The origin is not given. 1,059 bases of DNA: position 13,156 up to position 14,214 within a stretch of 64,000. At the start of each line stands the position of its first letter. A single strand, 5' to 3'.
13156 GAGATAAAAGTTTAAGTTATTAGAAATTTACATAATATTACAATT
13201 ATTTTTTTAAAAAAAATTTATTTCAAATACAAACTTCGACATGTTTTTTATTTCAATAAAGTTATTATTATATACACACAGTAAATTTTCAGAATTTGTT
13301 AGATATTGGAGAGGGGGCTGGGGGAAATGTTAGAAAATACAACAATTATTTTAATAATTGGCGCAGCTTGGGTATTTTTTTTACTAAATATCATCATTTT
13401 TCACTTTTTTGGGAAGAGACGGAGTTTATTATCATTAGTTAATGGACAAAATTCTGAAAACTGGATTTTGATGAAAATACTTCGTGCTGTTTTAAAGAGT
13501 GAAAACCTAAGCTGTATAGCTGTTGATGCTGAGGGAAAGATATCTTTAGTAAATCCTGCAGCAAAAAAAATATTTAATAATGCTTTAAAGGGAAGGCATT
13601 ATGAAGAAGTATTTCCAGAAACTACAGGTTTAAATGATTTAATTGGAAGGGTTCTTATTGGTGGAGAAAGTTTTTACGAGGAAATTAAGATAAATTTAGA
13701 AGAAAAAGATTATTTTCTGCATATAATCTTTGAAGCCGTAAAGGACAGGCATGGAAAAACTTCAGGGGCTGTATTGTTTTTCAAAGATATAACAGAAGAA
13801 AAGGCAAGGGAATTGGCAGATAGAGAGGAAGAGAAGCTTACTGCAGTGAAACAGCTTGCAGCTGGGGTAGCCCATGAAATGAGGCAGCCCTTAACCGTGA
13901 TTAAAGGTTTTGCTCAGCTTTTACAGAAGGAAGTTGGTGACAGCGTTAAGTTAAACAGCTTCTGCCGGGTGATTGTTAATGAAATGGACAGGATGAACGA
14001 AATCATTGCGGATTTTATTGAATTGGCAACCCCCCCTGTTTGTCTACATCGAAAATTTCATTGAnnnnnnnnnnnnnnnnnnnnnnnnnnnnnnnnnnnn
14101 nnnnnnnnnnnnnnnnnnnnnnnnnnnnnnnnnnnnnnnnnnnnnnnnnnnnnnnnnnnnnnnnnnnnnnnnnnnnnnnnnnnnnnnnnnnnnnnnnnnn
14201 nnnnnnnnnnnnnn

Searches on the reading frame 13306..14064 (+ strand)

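Call 82: search_protein_families(library=pfam, proteins=[window:13306-14064:+], max_evalue=0.0001)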
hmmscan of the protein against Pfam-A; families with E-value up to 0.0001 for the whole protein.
window:13306-14064:+ (252 aa): 4 families
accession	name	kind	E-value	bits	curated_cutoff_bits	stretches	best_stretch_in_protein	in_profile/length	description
PF00512.31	HisKA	-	2.9e-15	56.5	26.9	1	182-241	3-61/66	His Kinase A (phospho-acceptor) domain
PF08448.16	PAS_4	-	9.3e-08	32.7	23.1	1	70-166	8-109/110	PAS fold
PF13426.13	PAS_9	-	2.2e-07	31.5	27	1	70-164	3-103/103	PAS domain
PF00989.32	PAS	-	2.9e-06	27.7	22.6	1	60-162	4-113/113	PAS fold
